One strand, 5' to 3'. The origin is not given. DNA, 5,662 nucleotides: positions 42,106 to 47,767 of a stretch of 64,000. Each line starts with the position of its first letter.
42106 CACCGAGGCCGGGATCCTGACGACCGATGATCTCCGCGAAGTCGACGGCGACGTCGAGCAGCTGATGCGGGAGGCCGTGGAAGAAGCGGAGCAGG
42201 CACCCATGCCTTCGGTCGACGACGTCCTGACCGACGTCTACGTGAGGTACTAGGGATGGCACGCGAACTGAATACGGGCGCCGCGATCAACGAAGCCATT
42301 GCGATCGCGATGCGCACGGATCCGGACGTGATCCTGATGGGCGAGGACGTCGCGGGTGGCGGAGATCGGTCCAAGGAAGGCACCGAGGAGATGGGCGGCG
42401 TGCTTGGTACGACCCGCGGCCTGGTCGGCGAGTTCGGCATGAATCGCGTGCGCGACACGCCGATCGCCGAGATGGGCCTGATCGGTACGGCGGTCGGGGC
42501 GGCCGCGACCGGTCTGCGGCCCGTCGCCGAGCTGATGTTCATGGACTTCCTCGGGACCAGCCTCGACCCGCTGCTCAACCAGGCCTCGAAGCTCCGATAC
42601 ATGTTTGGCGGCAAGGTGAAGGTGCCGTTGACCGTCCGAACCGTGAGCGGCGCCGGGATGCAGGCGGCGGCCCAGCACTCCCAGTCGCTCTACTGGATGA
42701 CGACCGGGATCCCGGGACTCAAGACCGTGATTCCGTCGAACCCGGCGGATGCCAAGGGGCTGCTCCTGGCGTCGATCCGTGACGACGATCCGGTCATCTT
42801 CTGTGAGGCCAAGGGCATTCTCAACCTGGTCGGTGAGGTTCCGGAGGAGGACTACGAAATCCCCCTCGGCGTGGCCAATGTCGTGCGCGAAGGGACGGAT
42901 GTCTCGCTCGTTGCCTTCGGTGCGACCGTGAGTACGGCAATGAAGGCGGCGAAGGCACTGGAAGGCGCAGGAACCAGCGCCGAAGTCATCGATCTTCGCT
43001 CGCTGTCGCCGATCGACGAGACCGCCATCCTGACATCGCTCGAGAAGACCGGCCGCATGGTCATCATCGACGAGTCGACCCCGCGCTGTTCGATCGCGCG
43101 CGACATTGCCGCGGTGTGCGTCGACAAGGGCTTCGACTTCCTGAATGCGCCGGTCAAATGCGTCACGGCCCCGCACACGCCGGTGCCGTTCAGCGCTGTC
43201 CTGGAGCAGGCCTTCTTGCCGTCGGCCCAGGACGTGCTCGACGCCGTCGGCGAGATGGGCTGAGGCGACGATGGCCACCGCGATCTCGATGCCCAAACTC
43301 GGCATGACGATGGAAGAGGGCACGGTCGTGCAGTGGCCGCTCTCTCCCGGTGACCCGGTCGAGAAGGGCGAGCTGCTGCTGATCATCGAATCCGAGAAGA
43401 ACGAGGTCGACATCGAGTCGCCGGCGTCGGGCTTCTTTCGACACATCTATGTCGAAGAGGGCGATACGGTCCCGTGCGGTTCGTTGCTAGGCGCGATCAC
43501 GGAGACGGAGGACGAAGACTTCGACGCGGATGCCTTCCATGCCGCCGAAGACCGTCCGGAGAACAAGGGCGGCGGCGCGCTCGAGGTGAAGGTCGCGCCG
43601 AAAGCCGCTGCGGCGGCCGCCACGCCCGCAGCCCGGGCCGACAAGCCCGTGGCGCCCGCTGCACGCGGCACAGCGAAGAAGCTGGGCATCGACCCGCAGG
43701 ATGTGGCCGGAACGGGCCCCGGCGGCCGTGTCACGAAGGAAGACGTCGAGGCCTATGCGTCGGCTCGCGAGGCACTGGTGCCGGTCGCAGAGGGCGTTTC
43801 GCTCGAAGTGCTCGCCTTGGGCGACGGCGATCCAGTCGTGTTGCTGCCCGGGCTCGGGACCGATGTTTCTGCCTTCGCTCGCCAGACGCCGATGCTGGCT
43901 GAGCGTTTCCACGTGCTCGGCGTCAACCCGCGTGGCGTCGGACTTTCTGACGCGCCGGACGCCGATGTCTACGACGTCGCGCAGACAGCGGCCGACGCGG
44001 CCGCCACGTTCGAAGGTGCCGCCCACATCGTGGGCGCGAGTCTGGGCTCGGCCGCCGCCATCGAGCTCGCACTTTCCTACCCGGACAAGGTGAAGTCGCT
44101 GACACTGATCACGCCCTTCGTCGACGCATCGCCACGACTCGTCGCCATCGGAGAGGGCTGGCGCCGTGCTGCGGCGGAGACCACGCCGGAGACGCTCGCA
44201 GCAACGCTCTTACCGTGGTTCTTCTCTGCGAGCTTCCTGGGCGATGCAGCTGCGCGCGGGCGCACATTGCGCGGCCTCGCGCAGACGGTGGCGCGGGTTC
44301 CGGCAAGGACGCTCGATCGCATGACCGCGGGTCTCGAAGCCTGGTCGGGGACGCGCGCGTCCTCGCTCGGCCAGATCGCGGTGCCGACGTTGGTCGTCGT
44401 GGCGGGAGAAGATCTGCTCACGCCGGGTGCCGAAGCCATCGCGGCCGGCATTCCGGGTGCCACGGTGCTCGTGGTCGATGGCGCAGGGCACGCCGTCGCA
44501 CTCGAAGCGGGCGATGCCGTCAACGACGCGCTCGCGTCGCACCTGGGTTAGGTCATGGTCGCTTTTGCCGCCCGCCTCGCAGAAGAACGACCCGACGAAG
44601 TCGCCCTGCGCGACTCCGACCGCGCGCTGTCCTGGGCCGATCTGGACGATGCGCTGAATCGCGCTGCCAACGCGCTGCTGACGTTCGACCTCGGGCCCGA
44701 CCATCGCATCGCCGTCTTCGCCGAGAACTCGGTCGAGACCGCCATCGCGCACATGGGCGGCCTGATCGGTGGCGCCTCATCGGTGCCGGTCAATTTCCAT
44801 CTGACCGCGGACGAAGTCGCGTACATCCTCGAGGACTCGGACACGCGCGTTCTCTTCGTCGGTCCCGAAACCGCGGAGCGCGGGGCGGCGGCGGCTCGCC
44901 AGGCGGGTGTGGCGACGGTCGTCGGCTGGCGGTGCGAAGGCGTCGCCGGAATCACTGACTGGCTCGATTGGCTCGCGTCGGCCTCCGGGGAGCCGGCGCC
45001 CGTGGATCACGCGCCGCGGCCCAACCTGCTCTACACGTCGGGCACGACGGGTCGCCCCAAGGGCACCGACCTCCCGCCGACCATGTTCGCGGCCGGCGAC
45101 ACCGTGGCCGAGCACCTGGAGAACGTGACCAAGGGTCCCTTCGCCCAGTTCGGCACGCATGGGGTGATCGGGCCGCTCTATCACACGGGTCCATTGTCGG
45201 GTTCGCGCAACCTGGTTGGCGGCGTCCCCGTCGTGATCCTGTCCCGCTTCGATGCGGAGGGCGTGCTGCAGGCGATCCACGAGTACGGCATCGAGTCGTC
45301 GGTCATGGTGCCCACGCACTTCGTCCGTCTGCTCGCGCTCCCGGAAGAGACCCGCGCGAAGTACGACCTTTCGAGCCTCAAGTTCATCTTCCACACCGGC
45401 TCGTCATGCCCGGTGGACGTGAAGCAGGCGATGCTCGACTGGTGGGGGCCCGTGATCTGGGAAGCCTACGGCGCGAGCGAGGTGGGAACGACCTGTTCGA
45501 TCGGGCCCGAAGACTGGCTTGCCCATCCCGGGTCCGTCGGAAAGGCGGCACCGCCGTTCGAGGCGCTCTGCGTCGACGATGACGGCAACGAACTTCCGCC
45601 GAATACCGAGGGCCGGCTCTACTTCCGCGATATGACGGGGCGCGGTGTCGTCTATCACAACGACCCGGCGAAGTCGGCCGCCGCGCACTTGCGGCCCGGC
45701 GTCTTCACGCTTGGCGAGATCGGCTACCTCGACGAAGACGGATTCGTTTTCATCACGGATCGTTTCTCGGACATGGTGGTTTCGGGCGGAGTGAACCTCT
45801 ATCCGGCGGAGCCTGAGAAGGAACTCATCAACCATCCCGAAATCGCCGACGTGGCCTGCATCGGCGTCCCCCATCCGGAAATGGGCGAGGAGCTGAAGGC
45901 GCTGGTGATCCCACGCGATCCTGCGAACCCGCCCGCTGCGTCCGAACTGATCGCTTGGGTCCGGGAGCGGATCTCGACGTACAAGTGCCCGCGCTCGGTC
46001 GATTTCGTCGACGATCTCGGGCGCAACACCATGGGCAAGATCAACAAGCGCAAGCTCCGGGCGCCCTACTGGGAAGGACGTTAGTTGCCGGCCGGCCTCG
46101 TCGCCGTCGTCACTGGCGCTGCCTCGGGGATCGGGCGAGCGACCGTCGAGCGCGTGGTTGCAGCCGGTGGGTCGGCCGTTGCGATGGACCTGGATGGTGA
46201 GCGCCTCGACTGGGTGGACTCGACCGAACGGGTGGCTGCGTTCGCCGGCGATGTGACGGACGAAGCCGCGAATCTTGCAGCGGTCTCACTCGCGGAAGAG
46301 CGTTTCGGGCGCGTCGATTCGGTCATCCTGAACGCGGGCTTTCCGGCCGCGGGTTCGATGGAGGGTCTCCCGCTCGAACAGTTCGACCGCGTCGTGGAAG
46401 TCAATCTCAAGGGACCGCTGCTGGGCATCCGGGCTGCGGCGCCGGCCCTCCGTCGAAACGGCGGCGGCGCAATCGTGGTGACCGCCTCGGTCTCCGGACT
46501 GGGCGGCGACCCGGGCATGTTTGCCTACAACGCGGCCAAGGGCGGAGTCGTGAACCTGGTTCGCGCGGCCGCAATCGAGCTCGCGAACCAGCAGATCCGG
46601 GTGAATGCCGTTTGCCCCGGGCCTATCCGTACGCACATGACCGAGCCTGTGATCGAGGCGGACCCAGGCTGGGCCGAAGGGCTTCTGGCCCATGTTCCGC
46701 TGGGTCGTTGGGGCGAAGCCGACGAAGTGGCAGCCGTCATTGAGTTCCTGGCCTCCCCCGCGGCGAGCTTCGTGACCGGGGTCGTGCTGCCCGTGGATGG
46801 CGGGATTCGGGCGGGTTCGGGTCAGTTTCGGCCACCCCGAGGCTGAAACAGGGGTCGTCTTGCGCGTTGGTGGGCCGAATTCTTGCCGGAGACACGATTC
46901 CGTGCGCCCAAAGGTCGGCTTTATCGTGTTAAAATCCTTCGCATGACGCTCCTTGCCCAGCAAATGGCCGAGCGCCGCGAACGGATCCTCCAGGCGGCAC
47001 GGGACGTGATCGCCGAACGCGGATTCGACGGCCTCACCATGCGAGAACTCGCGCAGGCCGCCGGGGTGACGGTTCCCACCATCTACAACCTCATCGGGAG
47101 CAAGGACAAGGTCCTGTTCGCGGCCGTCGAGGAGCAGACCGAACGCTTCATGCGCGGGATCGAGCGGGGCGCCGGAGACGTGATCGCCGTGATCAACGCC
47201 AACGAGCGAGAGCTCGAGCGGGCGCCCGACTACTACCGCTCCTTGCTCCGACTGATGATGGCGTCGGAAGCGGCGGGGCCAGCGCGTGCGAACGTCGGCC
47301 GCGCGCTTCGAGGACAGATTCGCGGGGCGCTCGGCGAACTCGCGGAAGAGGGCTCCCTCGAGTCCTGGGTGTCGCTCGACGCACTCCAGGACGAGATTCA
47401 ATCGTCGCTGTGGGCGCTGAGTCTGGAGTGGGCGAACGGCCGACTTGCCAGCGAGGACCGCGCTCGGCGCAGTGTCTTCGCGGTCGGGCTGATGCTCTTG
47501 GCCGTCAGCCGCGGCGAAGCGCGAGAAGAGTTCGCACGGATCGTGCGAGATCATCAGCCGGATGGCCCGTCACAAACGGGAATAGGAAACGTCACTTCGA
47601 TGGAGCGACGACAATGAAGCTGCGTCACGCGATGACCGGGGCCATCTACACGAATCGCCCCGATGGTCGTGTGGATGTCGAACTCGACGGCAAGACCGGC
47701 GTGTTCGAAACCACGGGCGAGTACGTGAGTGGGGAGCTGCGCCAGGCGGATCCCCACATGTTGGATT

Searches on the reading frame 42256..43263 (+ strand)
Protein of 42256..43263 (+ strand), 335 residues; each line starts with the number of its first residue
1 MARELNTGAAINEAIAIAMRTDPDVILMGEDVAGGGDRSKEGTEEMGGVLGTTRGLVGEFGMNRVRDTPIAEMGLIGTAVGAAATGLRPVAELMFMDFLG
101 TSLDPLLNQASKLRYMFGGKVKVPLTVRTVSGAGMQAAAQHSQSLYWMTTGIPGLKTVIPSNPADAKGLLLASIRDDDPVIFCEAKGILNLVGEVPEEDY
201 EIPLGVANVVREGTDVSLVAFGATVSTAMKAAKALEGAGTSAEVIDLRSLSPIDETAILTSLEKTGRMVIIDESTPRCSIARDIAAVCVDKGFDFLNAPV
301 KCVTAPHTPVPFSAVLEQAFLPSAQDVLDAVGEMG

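Call 10: search_protein_families(library=pfam, proteins=[window:42256-43263:+])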
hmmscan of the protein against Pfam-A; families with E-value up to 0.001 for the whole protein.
window:42256-43263:+ (335 aa): 2 families
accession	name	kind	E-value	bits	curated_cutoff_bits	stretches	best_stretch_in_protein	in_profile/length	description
PF02779.29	Transket_pyr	-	1.7e-39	135.7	27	1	4-189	2-172/174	Transketolase, pyrimidine binding domain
PF02780.25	Transketolase_C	-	8.4e-37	126.3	25.9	1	205-327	1-124/124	Transketolase, C-terminal domain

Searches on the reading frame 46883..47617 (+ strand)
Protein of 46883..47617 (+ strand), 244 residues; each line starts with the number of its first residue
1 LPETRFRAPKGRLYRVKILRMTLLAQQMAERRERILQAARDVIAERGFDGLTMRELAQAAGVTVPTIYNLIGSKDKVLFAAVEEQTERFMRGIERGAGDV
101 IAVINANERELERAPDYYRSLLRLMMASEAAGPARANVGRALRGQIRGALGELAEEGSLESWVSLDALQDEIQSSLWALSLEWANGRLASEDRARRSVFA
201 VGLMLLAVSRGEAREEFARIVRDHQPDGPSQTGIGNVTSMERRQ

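Call 10: search_protein_families(library=pfam, proteins=[window:46883-47617:+])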
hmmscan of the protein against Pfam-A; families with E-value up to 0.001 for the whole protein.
window:46883-47617:+ (244 aa): 1 family
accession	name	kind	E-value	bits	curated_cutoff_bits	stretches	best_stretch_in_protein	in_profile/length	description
PF00440.29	TetR_N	-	1.2e-13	51.1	24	1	35-80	1-46/47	Bacterial regulatory proteins, tetR family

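Call 22: search_protein_families(library=ncbifam, proteins=[window:46883-47617:+], max_evalue=0.00001)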
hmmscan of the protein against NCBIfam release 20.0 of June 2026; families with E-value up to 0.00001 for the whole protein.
window:46883-47617:+ (244 aa): 10 families
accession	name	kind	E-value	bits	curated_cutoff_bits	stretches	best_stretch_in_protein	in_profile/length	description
NF033703.1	transcr_KstR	equivalog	9.3e-11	41.6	280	1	29-204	6-183/185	cholesterol catabolism transcriptional regulator KstR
NF050111.1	TransRegSACE7040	equivalog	7.9e-10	38.9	250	1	30-89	1-60/186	SACE_7040 family transcriptional regulator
NF053731.1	TransRegFasRMycb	equivalog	4.2e-09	36.5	330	1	29-95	10-76/199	HTH-type transcriptional activator FasR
NF041196.1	ScbR_bind_reg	equivalog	2.3e-08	34.5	150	1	32-171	8-153/191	ScbR family autoregulator-binding transcription factor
TIGR03968.1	mycofact_TetR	equivalog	2.6e-07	30.4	224.9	1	27-98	6-77/190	mycofactocin system transcriptional regulator MftR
TIGR03384.1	betaine_BetI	equivalog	5e-07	29.6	201.3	1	30-93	8-71/189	choline-binding transcriptional repressor BetI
NF053878.1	FATransRegFadRBac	equivalog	1.5e-06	28.1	200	1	31-95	4-68/190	fatty acid metabolism transcriptional regulator FadR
NF053516.1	TranRepPrsAVib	equivalog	3.1e-06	27.1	300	1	29-96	5-72/208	TetR family transcriptional repressor PsrA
NF010319.1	PRK13756.1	equivalog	3.2e-06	27.2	265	1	32-83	4-55/199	tetracycline resistance transcriptional repressor TetR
NF037937.1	septum_RefZ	equivalog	8.5e-06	25.8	180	0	32-98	1-67/195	forespore capture DNA-binding protein RefZ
